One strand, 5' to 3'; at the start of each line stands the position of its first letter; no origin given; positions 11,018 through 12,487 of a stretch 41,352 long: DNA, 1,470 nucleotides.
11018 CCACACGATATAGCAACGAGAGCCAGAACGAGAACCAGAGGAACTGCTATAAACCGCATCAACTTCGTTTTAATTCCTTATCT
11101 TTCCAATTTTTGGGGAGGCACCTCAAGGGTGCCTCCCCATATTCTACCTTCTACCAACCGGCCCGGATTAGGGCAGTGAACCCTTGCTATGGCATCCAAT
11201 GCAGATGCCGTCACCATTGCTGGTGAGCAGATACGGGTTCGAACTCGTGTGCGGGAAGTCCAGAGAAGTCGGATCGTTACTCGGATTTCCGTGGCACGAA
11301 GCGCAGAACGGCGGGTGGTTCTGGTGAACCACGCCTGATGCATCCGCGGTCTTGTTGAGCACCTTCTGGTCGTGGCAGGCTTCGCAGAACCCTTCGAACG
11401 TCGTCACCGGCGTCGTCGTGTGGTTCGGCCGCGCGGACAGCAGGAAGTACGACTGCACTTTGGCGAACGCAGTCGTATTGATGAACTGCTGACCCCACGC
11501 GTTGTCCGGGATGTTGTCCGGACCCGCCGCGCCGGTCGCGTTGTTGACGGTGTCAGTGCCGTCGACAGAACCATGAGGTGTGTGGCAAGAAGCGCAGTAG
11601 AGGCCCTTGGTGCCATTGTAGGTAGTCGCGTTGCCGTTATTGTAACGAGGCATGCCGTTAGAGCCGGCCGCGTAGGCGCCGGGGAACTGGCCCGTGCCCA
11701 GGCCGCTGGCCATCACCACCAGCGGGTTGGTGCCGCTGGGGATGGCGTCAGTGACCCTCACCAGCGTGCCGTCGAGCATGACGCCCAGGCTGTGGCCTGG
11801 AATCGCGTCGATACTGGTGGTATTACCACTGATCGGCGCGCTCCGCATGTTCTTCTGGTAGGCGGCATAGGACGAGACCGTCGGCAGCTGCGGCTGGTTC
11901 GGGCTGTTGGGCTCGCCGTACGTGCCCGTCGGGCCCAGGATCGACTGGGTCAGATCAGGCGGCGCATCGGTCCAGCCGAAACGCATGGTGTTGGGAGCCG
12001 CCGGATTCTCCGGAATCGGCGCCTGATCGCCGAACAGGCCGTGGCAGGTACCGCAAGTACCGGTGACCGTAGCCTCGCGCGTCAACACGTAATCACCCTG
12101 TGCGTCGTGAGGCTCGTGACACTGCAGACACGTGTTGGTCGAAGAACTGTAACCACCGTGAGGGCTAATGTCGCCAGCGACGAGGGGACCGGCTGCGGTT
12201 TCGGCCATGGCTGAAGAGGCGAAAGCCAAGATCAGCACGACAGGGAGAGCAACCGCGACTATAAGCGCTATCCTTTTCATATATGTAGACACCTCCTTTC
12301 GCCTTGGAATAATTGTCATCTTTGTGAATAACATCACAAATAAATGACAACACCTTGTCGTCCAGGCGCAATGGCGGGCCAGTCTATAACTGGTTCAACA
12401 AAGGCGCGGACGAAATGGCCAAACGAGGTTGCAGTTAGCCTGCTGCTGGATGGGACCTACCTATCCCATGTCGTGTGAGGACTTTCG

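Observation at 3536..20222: A 17-kb co-directional haem-to-cytochrome super-cluster: alternative (siroheme-dependent) haem pathway, System II maturation and extracytoplasmic cytochromes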

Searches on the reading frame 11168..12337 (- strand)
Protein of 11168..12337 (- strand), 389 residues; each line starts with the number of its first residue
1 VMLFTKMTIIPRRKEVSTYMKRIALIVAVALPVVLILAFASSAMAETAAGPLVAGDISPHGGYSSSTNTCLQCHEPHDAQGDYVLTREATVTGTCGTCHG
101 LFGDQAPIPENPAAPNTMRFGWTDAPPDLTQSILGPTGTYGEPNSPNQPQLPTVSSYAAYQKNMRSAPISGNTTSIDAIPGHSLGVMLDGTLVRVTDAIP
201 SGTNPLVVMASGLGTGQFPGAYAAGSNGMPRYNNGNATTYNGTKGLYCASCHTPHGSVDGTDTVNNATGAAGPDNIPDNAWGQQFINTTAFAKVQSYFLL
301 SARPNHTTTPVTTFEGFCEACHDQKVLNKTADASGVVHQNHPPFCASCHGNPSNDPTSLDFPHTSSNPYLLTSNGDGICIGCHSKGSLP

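Call 4: search_protein_families(library=pfam, proteins=[window:11168-12337:-])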
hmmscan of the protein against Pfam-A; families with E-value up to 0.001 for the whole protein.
window:11168-12337:- (389 aa): 4 families
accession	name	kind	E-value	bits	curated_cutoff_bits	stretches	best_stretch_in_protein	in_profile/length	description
PF09699.15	Paired_CXXCH_1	-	3.8e-16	58.9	20.6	2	68-100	7-37/41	Doubled CXXCH motif (Paired_CXXCH_1)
PF14522.11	Cytochrome_C7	-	6.9e-08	32.6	24.8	0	67-99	13-66/67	Cytochrome c7 and related cytochrome c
PF22678.1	Cytochrom_c_NrfB-like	-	1.7e-07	32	27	0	65-108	31-74/89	Cytochrome c-type protein NrfB-like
PF14537.11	Cytochrom_c3_2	-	5.2e-06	27.3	25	0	317-385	8-66/79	Cytochrome c3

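Call 10: search_protein_families(library=ncbifam, proteins=[window:11168-12337:-])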
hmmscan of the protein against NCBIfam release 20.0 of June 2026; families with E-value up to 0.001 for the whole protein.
window:11168-12337:- (389 aa): 5 families
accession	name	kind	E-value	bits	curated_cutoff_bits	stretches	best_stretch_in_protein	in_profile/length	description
TIGR01905.1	paired_CXXCH_1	subfamily_domain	3.4e-16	58.9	25.2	1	362-386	15-39/41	doubled CXXCH domain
TIGR03508.1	decahem_SO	subfamily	2.7e-07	30.3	192.2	0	69-99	145-174/258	DmsE family decaheme c-type cytochrome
NF041028.1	decahem_GSU2203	exception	9e-05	21.8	325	0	318-387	39-112/317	GSU2203 family decaheme c-type cytochrome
TIGR03146.1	cyt_nit_nrfB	equivalog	0.00012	22.4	166.6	0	67-108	84-125/145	cytochrome c nitrite reductase pentaheme subunit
NF008659.0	PRK11659.1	equivalog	0.00068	19.4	184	0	67-108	110-151/188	cytochrome c nitrite reductase pentaheme subunit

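Call 12: find_homologous_proteins(query=window:11168-12337:-)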
Query window:11168-12337:- (389 aa): 163 proteins with E <= 0.001 among 4683 candidates; the best 120 are listed.
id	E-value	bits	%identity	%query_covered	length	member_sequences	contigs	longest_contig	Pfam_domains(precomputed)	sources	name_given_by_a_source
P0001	1.3e-149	517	100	58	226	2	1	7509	PF09699.16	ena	-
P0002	1.5e-112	395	63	77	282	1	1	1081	PF09699.16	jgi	jgi:hypothetical protein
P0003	1.3e-87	312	51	87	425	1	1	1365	PF09699.16,PF14537.12,PF22678.2,PF14522.12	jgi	jgi:predicted CXXCH cytochrome family protein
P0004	1.1e-83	300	49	95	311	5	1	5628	PF09699.16,PF14537.12,PF22678.2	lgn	-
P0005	5.4e-81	291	45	95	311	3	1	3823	PF09699.16,PF14537.12,PF22678.2,PF14522.12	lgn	-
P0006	7.7e-71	257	45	95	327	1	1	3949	PF09699.16,PF14537.12,PF22678.2,PF13442.12,PF14522.12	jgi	jgi:predicted CXXCH cytochrome family protein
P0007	3.2e-60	222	43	95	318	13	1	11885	PF09699.16,PF14537.12,PF03264.20,PF14522.12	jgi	jgi:predicted CXXCH cytochrome family protein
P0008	1.0e-55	207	40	95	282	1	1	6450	PF09699.16,PF14537.12,PF03264.20,PF14522.12,PF22113.2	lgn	-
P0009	1.9e-54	203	41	95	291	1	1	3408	PF09699.16,PF03264.20,PF14522.12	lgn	-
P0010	2.2e-54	203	39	95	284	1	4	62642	PF09699.16,PF14537.12,PF03264.20,PF14522.12,PF22113.2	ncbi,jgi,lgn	jgi:predicted CXXCH cytochrome family protein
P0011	3.1e-54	203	40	90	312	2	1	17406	PF09699.16,PF14537.12,PF03264.20,PF13442.12,PF00034.27,PF14522.12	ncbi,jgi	ncbi:MAG: cytochrome c3 family protein [Thermoleophilia bacterium]|jgi:predicted CXXCH cytochrome fa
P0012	2.8e-53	199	39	95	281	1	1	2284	PF09699.16,PF14537.12,PF03264.20,PF14522.12,PF22113.2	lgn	-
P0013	5.2e-53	199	40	95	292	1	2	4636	PF09699.16,PF14537.12,PF14522.12,PF22113.2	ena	-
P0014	1.3e-52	197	41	95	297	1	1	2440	PF09699.16,PF14537.12,PF03264.20,PF14522.12,PF22113.2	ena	-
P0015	8.8e-52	194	40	95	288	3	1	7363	PF09699.16,PF14522.12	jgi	jgi:predicted CXXCH cytochrome family protein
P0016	1.5e-51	194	40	95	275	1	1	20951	PF09699.16,PF14537.12,PF14522.12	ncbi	-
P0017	2.1e-51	193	39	95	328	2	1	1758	PF09699.16,PF14537.12,PF14522.12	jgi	jgi:predicted CXXCH cytochrome family protein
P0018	5.3e-51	192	41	95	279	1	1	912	PF09699.16,PF14537.12,PF03264.20,PF14522.12,PF22113.2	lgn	-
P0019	5.8e-51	192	39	95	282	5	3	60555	PF09699.16,PF14537.12,PF03264.20,PF14522.12,PF22113.2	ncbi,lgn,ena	ncbi:MAG: cytochrome c3 family protein [Thermoleophilia bacterium]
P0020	7.8e-51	191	39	94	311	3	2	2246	PF09699.16,PF14522.12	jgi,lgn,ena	-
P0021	1.2e-50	191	38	95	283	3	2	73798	PF09699.16,PF14537.12,PF03264.20,PF14522.12,PF22113.2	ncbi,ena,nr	ncbi:doubled CXXCH motif [bacterium BMS3Abin01]|nr:doubled CXXCH motif [bacterium BMS3Abin01]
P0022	1.3e-49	187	41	95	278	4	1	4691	PF09699.16,PF14537.12,PF03264.20,PF14522.12,PF22113.2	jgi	-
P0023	3.1e-49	186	39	95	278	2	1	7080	PF09699.16,PF14537.12,PF03264.20,PF14522.12,PF22113.2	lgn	-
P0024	1.0e-48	184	39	95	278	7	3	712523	PF09699.16,PF14537.12,PF03264.20,PF14522.12,PF22113.2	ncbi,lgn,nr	ncbi:MAG: hypothetical protein HZB44_03095 [Actinobacteria bacterium]|nr:hypothetical protein [Actin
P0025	1.3e-48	184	39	95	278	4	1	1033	PF09699.16,PF14537.12,PF03264.20,PF14522.12,PF22113.2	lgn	-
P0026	1.6e-48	184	38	87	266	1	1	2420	PF09699.16,PF14537.12,PF03264.20,PF14522.12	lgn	-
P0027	6.3e-48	182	39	95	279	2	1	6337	PF09699.16,PF14537.12,PF03264.20,PF14522.12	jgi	-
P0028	1.2e-47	181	38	95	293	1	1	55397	PF09699.16,PF14522.12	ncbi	-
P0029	2.0e-47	180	38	95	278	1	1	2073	PF09699.16,PF14537.12,PF03264.20,PF14522.12,PF22113.2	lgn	-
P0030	3.2e-47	179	38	95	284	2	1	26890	PF09699.16,PF14537.12,PF03264.20,PF14522.12,PF22113.2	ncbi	-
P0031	3.7e-47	179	39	95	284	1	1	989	PF09699.16,PF14537.12,PF03264.20,PF14522.12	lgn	-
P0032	4.2e-47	179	37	94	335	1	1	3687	PF09699.16,PF14522.12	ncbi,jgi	ncbi:MAG: cytochrome c3 family protein [Thermoleophilia bacterium]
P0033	1.1e-46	178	38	95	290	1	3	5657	PF09699.16,PF14537.12,PF03264.20,PF14522.12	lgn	-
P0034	1.3e-46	177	39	86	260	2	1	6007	PF09699.16,PF14537.12,PF03264.20,PF14522.12,PF22113.2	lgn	-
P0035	6.7e-46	175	37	95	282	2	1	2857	PF09699.16,PF14522.12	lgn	-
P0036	2.1e-45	173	35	95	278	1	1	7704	PF09699.16,PF14537.12,PF03264.20,PF14522.12,PF22113.2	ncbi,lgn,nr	ncbi:MAG: cytochrome c3 family protein [Thermoleophilia bacterium]|nr:cytochrome c3 family protein [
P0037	4.6e-45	172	36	94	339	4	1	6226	PF09699.16,PF14522.12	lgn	-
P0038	1.6e-44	171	35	95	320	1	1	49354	PF09699.16,PF14537.12,PF14522.12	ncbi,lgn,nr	ncbi:MAG: hypothetical protein IBX61_02855 [Thermoleophilia bacterium]|nr:hypothetical protein [Ther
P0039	6.3e-44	169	36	95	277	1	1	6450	PF09699.16,PF14537.12,PF03264.20,PF14522.12,PF22113.2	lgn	-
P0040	1.8e-43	167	38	86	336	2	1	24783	PF09699.16,PF14522.12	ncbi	ncbi:MAG: cytochrome c3 family protein [Thermoleophilia bacterium]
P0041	5.0e-43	166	38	95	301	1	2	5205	PF09699.16,PF14537.12,PF14522.12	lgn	-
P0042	2.0e-41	160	36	95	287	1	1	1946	PF09699.16,PF14537.12,PF03264.20,PF14522.12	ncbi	-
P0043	1.2e-40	158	31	95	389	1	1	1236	PF09699.16,PF22678.2,PF14522.12,PF22113.2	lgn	-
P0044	7.1e-40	155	33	95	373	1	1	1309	PF09699.16,PF14537.12,PF22678.2,PF14522.12,PF22113.2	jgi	jgi:predicted CXXCH cytochrome family protein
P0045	7.9e-39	152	33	95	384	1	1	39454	PF09699.16,PF22678.2,PF14522.12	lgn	-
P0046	1.0e-38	151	36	94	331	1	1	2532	PF09699.16,PF14537.12,PF14522.12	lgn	-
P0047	1.3e-38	151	37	95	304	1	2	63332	PF09699.16,PF14537.12,PF14522.12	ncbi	ncbi:MAG: cytochrome c3 family protein [Thermoleophilia bacterium]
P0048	1.8e-38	151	36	94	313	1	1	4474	PF09699.16,PF14522.12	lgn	-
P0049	1.8e-38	151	35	94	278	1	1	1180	PF09699.16,PF14522.12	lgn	-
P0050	3.1e-38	150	34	93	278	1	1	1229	PF09699.16,PF14537.12,PF03264.20,PF14522.12,PF22113.2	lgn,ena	-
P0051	1.4e-37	148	36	95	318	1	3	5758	PF09699.16,PF14537.12,PF14522.12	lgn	-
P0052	3.4e-37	146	33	95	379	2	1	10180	PF09699.16,PF14522.12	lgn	-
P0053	1.0e-35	142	49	25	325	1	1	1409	PF09699.16,PF14537.12,PF14522.12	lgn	-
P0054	1.4e-35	141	33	97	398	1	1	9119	PF09699.16,PF14537.12,PF14522.12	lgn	-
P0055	1.8e-35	141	35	95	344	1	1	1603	PF09699.16,PF14537.12,PF14522.12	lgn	-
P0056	1.5e-34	138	35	95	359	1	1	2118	PF09699.16,PF14537.12,PF14522.12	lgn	-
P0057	1.7e-34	138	34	87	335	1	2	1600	PF09699.16,PF14537.12,PF14522.12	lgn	-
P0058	2.1e-34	137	34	93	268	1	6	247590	PF09699.16,PF14537.12,PF14522.12,PF22113.2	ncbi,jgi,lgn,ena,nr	ncbi:MAG: hypothetical protein KGZ40_00025 [Clostridiales bacterium]|nr:hypothetical protein [Clostr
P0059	5.0e-34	136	32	97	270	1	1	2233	PF09699.16,PF14537.12,PF14522.12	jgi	-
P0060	8.0e-34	135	32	92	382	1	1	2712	PF09699.16,PF14522.12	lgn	-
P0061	8.6e-33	132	30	94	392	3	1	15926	PF09699.16,PF14537.12,PF14522.12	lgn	-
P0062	1.3e-32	131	36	40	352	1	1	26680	PF09699.16,PF14537.12,PF14522.12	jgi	-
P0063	1.6e-32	131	33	95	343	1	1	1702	PF09699.16,PF14537.12,PF14522.12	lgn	-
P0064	2.3e-32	131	31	95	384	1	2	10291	PF09699.16,PF14522.12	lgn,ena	-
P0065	2.5e-32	130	35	79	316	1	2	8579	PF09699.16,PF03264.20,PF14522.12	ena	-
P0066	3.6e-32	130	46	25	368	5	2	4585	PF09699.16,PF14537.12,PF14522.12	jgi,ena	-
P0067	4.3e-32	130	33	94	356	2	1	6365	PF09699.16,PF14537.12,PF14522.12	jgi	jgi:predicted CXXCH cytochrome family protein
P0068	6.4e-32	129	31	85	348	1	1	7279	PF09699.16,PF14537.12,PF14522.12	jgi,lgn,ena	-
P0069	6.4e-32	129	31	95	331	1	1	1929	PF09699.16,PF14537.12,PF14522.12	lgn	-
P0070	1.1e-31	128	49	25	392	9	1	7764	PF09699.16,PF14537.12,PF14522.12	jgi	jgi:hypothetical protein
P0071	1.5e-31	128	34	95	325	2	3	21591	PF09699.16,PF14522.12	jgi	jgi:predicted CXXCH cytochrome family protein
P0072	1.6e-31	128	30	93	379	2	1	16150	PF09699.16,PF14537.12,PF14522.12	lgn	-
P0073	3.0e-31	127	33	39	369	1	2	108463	PF09699.16,PF14537.12,PF14522.12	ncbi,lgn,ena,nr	ncbi:MAG TPA: hypothetical protein ENH00_12485 [Actinobacteria bacterium]|nr:doubled CXXCH motif [ba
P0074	3.4e-31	127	31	95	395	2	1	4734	PF09699.16,PF14537.12,PF14522.12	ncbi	-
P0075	4.3e-31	126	35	61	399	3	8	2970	PF09699.16,PF14537.12,PF14522.12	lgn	-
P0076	4.7e-31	126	30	95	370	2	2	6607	PF09699.16,PF14537.12,PF14522.12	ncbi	-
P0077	5.4e-31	126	32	37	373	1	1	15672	PF09699.16,PF14537.12,PF14522.12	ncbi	-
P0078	6.9e-31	126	31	86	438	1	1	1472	PF09699.16,PF14522.12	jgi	jgi:predicted CXXCH cytochrome family protein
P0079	1.0e-30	125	32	94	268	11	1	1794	PF09699.16,PF14537.12,PF14522.12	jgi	-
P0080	1.1e-30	125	30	95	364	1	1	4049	PF09699.16,PF14537.12,PF14522.12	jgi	-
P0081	1.2e-30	125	30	86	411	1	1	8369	PF09699.16,PF14537.12,PF14522.12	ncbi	-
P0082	1.5e-30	125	32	86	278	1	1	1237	PF09699.16,PF14537.12,PF14522.12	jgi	jgi:predicted CXXCH cytochrome family protein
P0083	1.5e-30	125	42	28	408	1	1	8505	PF09699.16,PF14537.12,PF14522.12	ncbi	-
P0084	2.4e-30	124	32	95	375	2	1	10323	PF09699.16,PF14537.12,PF14522.12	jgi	-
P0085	3.2e-30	123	32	95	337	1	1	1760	PF09699.16,PF14537.12,PF14522.12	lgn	-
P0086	3.6e-30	123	34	38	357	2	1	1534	PF09699.16,PF14537.12,PF22678.2,PF14522.12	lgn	-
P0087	9.9e-30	122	30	92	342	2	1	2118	PF09699.16,PF14537.12,PF14522.12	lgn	-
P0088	1.0e-29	122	32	87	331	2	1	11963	PF09699.16,PF14522.12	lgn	-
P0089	1.9e-29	121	32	85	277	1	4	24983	PF09699.16,PF14537.12,PF14522.12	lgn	-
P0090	2.0e-29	121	30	87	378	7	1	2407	PF09699.16,PF14537.12,PF00034.27,PF14522.12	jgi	jgi:predicted CXXCH cytochrome family protein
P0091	3.9e-29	120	32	86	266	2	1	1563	PF09699.16,PF14537.12,PF14522.12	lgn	-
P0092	4.8e-29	120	28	94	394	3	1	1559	PF09699.16,PF14537.12,PF14522.12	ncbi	-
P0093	1.2e-28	118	32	87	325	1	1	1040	PF09699.16,PF14537.12,PF14522.12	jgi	-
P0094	1.2e-28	118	31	86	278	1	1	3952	PF09699.16,PF14537.12,PF14522.12,PF22113.2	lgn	-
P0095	2.2e-28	117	31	93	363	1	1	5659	PF09699.16,PF14537.12,PF14522.12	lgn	-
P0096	2.3e-28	117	33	95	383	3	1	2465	PF09699.16,PF14522.12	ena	-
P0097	3.5e-28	117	30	93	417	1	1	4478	PF09699.16,PF14537.12,PF14522.12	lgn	-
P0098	4.4e-28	116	31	86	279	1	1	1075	PF09699.16,PF14537.12,PF14522.12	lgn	-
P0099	4.4e-28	116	32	60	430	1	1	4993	PF09699.16,PF14537.12,PF14522.12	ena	-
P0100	9.2e-28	115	42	26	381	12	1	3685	PF09699.16,PF14522.12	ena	-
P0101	1.0e-27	115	31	94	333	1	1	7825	PF09699.16,PF14537.12,PF14522.12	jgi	jgi:hypothetical protein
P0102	1.5e-27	115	27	93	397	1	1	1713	PF09699.16,PF14537.12,PF14522.12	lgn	-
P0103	1.7e-27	114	42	25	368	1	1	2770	PF09699.16,PF14537.12,PF14522.12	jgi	-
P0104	2.3e-27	114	31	95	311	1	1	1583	PF09699.16,PF14537.12,PF14522.12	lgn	-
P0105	2.5e-27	114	30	93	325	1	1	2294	PF09699.16,PF14537.12,PF14522.12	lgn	-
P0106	3.2e-27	114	27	94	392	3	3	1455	PF09699.16,PF14522.12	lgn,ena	-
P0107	3.2e-27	114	31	91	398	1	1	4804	PF09699.16,PF14537.12,PF14522.12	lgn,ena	-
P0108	4.8e-27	113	29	95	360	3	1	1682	PF09699.16,PF14522.12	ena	-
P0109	6.7e-27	113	29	95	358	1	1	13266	PF09699.16,PF14537.12,PF14522.12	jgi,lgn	-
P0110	6.9e-27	112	31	94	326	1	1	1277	PF09699.16,PF14537.12,PF14522.12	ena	-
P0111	7.3e-27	112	48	19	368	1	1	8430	PF09699.16,PF03264.20,PF14522.12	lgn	-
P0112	8.6e-27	112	32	95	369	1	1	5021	PF09699.16,PF14537.12,PF14522.12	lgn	-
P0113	2.4e-26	111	34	96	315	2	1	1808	PF09699.16,PF14522.12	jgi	jgi:predicted CXXCH cytochrome family protein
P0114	2.8e-26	110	36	39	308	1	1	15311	PF09699.16,PF14537.12,PF14522.12,PF22113.2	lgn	-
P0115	5.6e-26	110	43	24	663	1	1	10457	PF09699.16,PF14537.12,PF14522.12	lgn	-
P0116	6.7e-26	109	35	37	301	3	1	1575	PF09699.16,PF14537.12,PF14522.12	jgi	-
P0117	7.9e-26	109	31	94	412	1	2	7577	PF09699.16,PF14537.12,PF14522.12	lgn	-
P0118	1.5e-25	108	32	86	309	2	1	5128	PF09699.16,PF14537.12,PF14522.12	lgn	-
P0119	1.6e-25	108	26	95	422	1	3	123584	PF09699.16,PF14537.12,PF14522.12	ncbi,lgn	-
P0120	1.7e-25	108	29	95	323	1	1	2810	PF09699.16,PF14537.12,PF14522.12,PF22113.2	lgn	-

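Call 14: find_encoding_contigs(protein=P0024, flank=10000, max_places=2)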
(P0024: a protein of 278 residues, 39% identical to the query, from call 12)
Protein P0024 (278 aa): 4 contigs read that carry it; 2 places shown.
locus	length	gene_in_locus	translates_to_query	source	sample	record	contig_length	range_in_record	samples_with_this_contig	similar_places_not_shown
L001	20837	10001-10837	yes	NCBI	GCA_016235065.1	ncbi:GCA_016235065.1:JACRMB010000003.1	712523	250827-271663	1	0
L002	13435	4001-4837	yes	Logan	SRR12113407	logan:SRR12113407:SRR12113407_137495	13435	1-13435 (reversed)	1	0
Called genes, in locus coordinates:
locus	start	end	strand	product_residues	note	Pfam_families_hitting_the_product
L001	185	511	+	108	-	PF09723:Zn_ribbon_8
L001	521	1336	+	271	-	PF01975:SurE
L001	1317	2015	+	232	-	PF00702:Hydrolase, PF12710:HAD, PF13419:HAD_2, PF13242:Hydrolase_like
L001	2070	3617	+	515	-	PF00590:TP_methylase, PF02602:HEM4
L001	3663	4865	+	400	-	PF13353:Fer4_12 (weak), PF04055:Radical_SAM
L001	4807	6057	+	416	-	PF04055:Radical_SAM, PF13353:Fer4_12 (weak), PF13186:SPASM (weak)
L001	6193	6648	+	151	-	PF13404:HTH_AsnC-type, PF22451:NirdL-like_HTH, PF17805:AsnC_trans_reg2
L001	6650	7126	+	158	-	PF13404:HTH_AsnC-type (weak), PF22451:NirdL-like_HTH, PF17805:AsnC_trans_reg2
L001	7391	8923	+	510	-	PF13231:PMT_2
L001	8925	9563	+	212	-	PF00891:Methyltransf_2, PF05401:NodS (weak), PF13489:Methyltransf_23, PF05175:MTS (weak), PF13847:Methyltransf_31, PF08241:Methyltransf_11, PF08242:Methyltransf_12, PF13649:Methyltransf_25, +1 more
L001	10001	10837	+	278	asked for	PF03264:Cytochrom_NNT (faint), PF14522:Cytochrome_C7 (faint), PF14537:Cytochrom_c3_2 (faint), PF22113:Mtrc-MtrF_II-IV_dom (faint), PF09699:Paired_CXXCH_1 (faint)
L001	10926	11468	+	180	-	-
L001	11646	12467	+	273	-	PF14537:Cytochrom_c3_2 (faint), PF14522:Cytochrome_C7 (faint), PF09699:Paired_CXXCH_1 (weak), PF22113:Mtrc-MtrF_II-IV_dom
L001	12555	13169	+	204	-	PF21033:RMD1-3 (faint), PF13428:TPR_14 (faint), PF13429:TPR_15 (faint), PF00515:TPR_1 (faint), PF14559:TPR_19, PF13431:TPR_17 (weak), PF28559:TPR_SusR (weak), PF13432:TPR_16 (weak), +7 more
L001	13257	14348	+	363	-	PF08450:SGL (faint), PF06739:SBBP (faint), PF25021:TEN_NHL (faint), PF17170:DUF5128, PF01436:NHL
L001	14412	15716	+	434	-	PF05140:ResB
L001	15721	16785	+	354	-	PF01578:Cytochrom_C_asm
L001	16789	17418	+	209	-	PF13241:NAD_binding_7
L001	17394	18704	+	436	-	PF05201:GlutR_N, PF01488:Shikimate_DH, PF00745:GlutR_dimer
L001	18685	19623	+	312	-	PF01379:Porphobil_deam, PF03900:Porphobil_deamC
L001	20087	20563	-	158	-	PF02481:DNA_processg_A (faint), PF18306:LDcluster4, PF03641:Lysine_decarbox (weak)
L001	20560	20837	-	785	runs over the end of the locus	PF00270:DEAD, PF00271:Helicase_C, PF22982:WHD_HRQ1, PF09369:MZB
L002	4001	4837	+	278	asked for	PF03264:Cytochrom_NNT (faint), PF14522:Cytochrome_C7 (faint), PF14537:Cytochrom_c3_2 (faint), PF22113:Mtrc-MtrF_II-IV_dom (faint), PF09699:Paired_CXXCH_1 (faint)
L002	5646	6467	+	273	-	PF14537:Cytochrom_c3_2 (faint), PF14522:Cytochrome_C7 (faint), PF09699:Paired_CXXCH_1 (weak), PF22113:Mtrc-MtrF_II-IV_dom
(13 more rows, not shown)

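Call 15: find_encoding_contigs(protein=P0021, flank=10000, max_places=2)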
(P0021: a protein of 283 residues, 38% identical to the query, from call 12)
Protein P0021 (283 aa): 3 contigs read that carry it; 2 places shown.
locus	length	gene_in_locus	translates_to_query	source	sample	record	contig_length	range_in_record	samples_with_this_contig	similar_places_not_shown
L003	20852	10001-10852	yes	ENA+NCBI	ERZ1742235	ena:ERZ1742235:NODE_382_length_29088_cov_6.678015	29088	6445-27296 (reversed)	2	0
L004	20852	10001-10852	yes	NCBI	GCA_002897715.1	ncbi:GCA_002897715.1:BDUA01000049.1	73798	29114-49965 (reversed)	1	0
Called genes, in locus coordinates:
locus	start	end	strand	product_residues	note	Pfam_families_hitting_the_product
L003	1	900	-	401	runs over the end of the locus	PF20706:GT4-conflict (faint), PF13439:Glyco_transf_4, PF13579:Glyco_trans_4_4, PF00534:Glycos_transf_1, PF13692:Glyco_trans_1_4, PF13524:Glyco_trans_1_2 (weak)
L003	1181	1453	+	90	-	PF09723:Zn_ribbon_8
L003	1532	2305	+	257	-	PF01975:SurE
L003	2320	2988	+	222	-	PF00702:Hydrolase, PF12710:HAD, PF13419:HAD_2, PF13242:Hydrolase_like (weak)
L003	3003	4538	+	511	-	PF00590:TP_methylase, PF02602:HEM4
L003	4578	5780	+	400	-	PF13353:Fer4_12 (weak), PF04055:Radical_SAM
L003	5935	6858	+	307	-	PF04055:Radical_SAM, PF13186:SPASM (weak)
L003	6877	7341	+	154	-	PF13404:HTH_AsnC-type (weak), PF22451:NirdL-like_HTH, PF17805:AsnC_trans_reg2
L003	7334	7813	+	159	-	PF13404:HTH_AsnC-type (faint), PF22451:NirdL-like_HTH, PF17805:AsnC_trans_reg2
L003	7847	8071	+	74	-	-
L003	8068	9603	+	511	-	PF13231:PMT_2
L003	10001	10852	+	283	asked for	PF03264:Cytochrom_NNT (faint), PF14537:Cytochrom_c3_2 (faint), PF14522:Cytochrome_C7 (faint), PF22113:Mtrc-MtrF_II-IV_dom (faint), PF09699:Paired_CXXCH_1 (weak)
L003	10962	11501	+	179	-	-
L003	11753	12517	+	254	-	PF14522:Cytochrome_C7 (faint), PF09699:Paired_CXXCH_1 (weak), PF22113:Mtrc-MtrF_II-IV_dom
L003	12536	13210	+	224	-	PF00515:TPR_1 (faint), PF13424:TPR_12 (weak), PF14559:TPR_19 (weak), PF13432:TPR_16 (weak), PF13414:TPR_11 (weak), PF14559:TPR_19 (weak), PF13424:TPR_12 (weak), PF13428:TPR_14 (weak), +10 more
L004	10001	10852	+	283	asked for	PF03264:Cytochrom_NNT (faint), PF14537:Cytochrom_c3_2 (faint), PF14522:Cytochrome_C7 (faint), PF22113:Mtrc-MtrF_II-IV_dom (faint), PF09699:Paired_CXXCH_1 (weak)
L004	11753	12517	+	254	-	PF14522:Cytochrome_C7 (faint), PF09699:Paired_CXXCH_1 (weak), PF22113:Mtrc-MtrF_II-IV_dom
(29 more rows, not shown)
